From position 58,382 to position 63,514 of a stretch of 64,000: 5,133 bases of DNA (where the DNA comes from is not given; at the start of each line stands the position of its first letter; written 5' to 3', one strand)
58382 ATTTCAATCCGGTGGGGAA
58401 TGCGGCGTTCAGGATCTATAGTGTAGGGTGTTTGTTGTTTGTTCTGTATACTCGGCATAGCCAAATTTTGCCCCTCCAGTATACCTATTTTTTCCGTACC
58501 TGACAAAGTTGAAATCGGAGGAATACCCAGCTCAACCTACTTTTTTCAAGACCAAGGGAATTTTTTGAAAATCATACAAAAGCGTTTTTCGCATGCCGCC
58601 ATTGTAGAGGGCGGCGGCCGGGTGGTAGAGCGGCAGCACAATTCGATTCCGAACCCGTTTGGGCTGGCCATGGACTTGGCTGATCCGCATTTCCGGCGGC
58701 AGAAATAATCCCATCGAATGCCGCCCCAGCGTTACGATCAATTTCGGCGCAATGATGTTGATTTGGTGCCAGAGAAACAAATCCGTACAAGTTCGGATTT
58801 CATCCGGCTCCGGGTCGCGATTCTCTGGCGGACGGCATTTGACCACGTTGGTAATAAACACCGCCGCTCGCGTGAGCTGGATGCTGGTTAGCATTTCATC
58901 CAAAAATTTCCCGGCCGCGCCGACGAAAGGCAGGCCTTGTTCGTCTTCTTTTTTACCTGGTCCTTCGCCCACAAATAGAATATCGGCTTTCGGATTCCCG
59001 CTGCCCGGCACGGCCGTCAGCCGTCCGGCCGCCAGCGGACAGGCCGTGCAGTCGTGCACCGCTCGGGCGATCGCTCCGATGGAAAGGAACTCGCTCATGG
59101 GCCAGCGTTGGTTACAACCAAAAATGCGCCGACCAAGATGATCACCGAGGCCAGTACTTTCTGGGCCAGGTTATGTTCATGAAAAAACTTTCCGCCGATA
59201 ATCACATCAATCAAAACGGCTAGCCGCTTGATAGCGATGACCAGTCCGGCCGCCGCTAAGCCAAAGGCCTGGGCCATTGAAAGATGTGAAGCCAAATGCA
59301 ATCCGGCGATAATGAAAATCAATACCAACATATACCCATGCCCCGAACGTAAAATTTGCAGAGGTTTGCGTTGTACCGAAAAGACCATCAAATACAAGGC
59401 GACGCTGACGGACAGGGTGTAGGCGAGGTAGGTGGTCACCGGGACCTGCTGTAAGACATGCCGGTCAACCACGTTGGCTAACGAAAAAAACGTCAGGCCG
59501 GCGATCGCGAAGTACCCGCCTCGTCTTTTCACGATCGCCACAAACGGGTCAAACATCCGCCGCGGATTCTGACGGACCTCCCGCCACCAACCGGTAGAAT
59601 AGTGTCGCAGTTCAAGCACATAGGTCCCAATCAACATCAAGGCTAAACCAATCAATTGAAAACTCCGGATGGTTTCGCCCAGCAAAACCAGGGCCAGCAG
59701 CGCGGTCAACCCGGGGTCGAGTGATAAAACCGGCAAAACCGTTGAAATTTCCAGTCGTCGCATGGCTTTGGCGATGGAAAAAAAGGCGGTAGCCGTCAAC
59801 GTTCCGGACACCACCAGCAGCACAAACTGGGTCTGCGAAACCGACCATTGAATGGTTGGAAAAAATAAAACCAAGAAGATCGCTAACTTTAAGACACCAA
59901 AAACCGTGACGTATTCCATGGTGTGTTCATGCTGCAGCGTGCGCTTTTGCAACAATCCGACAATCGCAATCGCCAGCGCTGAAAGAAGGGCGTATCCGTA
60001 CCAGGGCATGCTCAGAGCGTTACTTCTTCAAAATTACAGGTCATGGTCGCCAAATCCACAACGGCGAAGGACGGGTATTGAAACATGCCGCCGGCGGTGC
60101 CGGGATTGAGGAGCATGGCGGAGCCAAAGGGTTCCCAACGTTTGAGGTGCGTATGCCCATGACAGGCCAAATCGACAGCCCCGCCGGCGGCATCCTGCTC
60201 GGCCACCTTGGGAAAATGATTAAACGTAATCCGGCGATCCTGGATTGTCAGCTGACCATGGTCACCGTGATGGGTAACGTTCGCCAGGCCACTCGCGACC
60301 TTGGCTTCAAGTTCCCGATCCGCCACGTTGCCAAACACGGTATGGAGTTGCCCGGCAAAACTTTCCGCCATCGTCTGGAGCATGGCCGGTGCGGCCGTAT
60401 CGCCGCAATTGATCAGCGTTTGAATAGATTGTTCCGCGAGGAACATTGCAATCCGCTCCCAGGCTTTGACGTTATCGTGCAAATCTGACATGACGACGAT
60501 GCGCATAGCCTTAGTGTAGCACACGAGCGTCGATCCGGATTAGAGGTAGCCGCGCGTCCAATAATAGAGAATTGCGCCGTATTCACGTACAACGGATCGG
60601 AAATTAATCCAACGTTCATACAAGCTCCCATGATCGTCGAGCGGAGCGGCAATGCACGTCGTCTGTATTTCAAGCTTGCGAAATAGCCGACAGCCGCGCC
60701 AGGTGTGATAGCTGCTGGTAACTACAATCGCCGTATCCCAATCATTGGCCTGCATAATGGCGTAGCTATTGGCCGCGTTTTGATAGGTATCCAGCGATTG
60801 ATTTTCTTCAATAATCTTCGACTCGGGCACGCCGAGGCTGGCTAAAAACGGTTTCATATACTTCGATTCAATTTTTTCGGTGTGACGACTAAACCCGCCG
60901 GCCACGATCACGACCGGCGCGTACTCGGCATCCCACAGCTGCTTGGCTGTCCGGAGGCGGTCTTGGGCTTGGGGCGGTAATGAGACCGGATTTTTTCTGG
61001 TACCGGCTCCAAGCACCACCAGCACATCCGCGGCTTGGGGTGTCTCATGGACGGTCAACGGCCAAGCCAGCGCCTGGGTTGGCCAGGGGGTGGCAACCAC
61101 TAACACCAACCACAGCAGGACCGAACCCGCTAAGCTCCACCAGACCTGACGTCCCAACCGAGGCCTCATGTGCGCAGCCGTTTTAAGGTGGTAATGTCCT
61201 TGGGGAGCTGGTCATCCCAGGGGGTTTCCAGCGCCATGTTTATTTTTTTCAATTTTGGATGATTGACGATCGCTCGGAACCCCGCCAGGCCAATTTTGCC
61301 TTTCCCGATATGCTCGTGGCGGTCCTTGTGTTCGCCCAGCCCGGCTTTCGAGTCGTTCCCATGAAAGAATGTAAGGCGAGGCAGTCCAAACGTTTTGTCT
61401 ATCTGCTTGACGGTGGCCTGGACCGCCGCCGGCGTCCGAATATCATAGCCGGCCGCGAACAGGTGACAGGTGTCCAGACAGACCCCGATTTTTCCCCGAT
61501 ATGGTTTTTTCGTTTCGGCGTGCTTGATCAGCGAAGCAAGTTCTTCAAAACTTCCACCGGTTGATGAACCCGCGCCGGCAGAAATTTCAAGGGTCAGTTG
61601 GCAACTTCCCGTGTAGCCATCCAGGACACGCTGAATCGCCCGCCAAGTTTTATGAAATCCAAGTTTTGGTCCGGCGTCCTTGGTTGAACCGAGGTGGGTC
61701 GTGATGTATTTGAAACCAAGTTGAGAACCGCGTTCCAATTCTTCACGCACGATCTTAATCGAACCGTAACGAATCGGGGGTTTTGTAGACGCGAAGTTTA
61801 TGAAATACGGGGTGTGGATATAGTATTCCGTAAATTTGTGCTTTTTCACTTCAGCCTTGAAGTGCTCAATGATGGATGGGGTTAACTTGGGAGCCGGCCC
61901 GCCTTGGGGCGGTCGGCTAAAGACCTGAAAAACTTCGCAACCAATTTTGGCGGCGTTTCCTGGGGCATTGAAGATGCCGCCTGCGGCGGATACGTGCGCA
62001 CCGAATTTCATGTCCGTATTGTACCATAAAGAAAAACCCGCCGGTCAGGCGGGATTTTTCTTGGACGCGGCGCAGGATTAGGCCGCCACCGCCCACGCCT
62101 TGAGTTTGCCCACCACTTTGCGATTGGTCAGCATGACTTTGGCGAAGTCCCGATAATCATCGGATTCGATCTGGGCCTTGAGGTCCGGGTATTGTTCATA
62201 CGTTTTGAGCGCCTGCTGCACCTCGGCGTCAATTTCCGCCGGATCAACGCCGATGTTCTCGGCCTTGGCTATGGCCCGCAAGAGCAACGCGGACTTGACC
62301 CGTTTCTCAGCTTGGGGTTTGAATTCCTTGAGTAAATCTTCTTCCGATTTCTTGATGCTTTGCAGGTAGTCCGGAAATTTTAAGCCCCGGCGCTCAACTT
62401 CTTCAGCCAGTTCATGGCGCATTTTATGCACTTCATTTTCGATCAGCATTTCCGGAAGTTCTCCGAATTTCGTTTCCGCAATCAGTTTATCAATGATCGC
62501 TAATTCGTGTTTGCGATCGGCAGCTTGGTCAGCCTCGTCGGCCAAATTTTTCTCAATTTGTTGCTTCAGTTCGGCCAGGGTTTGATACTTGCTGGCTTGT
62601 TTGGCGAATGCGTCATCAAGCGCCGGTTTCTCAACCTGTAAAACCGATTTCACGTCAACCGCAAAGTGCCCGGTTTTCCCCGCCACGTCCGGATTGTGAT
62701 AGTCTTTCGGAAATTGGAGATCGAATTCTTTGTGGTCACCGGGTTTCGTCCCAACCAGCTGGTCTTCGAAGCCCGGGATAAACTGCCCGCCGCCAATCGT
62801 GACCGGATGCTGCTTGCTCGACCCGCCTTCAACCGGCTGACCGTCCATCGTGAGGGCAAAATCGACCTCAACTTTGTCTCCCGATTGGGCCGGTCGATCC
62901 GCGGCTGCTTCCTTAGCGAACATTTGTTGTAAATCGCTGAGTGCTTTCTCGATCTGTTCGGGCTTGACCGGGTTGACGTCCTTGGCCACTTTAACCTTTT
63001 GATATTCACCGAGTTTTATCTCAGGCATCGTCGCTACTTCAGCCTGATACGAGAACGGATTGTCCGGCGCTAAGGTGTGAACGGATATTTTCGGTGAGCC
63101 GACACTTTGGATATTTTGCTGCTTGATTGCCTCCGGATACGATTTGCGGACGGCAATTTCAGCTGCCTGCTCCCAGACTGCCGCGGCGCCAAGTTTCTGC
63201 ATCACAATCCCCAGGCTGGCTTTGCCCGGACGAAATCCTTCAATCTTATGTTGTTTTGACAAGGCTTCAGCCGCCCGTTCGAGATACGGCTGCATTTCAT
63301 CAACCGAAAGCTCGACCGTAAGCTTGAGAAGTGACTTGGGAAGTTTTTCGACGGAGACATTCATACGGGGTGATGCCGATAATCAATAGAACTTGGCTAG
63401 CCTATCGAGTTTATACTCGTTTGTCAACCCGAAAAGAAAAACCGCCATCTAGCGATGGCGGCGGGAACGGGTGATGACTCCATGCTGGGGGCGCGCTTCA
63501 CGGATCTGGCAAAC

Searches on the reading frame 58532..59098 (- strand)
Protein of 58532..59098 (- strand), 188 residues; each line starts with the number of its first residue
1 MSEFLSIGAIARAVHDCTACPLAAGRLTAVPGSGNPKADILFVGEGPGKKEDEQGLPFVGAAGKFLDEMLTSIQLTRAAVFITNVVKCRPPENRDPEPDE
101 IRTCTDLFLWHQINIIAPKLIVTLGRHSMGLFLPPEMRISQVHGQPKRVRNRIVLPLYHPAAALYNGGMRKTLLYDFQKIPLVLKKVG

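Call 25: search_protein_families(library=pfam, proteins=[window:58532-59098:-], max_evalue=0.001)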
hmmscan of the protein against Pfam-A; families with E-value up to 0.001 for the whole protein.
window:58532-59098:- (188 aa): 1 family
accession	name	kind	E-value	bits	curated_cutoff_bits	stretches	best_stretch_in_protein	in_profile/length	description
PF03167.25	UDG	-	8.9e-35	120.3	24.3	1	31-170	1-128/141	Uracil DNA glycosylase superfamily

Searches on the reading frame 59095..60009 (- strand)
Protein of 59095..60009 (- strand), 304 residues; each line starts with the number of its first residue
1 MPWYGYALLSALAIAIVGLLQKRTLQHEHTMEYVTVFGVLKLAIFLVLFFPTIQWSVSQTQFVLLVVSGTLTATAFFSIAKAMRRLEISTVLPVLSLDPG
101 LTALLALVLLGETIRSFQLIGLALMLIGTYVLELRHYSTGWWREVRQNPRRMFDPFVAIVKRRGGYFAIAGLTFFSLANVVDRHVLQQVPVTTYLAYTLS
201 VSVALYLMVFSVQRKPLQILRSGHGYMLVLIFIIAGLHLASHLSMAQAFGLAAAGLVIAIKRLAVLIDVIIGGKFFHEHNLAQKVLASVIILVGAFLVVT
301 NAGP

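Call 25: search_protein_families(library=pfam, proteins=[window:59095-60009:-], max_evalue=0.001)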
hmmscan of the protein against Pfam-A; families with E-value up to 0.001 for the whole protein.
window:59095-60009:- (304 aa): 1 family
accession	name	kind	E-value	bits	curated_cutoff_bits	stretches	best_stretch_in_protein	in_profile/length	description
PF00892.27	EamA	-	7.4e-22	78.5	28.2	2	2-132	2-133/135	EamA-like transporter family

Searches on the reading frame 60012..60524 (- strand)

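Call 25: search_protein_families(library=pfam, proteins=[window:60012-60524:-], max_evalue=0.001)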
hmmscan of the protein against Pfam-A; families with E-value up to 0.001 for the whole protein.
window:60012-60524:- (170 aa): 2 families
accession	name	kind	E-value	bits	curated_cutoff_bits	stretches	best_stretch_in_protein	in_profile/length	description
PF12850.12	Metallophos_2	-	2.7e-24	86.4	27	1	7-160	1-153/154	Calcineurin-like phosphoesterase superfamily domain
PF00149.33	Metallophos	-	0.0002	22.3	21.5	0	7-66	1-69/191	Calcineurin-like phosphoesterase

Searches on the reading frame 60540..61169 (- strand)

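Call 25: search_protein_families(library=pfam, proteins=[window:60540-61169:-], max_evalue=0.001)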
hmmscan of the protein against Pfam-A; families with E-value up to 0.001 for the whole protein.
window:60540-61169:- (209 aa): 1 family
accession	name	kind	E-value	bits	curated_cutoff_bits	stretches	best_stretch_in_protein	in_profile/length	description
PF02698.23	DUF218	-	1.1e-27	97.1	27.6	1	48-197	1-131/133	DUF218 domain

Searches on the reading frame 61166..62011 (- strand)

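Call 25: search_protein_families(library=pfam, proteins=[window:61166-62011:-], max_evalue=0.001)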
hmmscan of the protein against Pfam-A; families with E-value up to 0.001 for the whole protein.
window:61166-62011:- (281 aa): 1 family
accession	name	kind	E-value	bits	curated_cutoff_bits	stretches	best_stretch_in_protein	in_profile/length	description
PF01261.30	AP_endonuc_2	-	1.2e-40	140.2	31.1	1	19-275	3-245/249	Xylose isomerase-like TIM barrel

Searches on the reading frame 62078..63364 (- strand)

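Call 66: search_protein_families(library=pfam, proteins=[window:62078-63364:-], max_evalue=0.00001)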
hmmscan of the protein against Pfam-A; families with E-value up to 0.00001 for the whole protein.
window:62078-63364:- (428 aa): 3 families
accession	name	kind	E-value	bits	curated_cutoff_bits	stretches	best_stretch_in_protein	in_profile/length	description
PF05697.18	Trigger_N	-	1.9e-35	122.7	22.2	1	1-144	1-143/144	Bacterial trigger factor protein (TF)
PF05698.19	Trigger_C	-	6.8e-33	114.4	22.7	1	262-422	1-161/162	Bacterial trigger factor protein (TF) C-terminus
PF00254.34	FKBP_C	-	1.2e-12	48.4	21.1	1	157-237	3-92/94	FKBP-type peptidyl-prolyl cis-trans isomerase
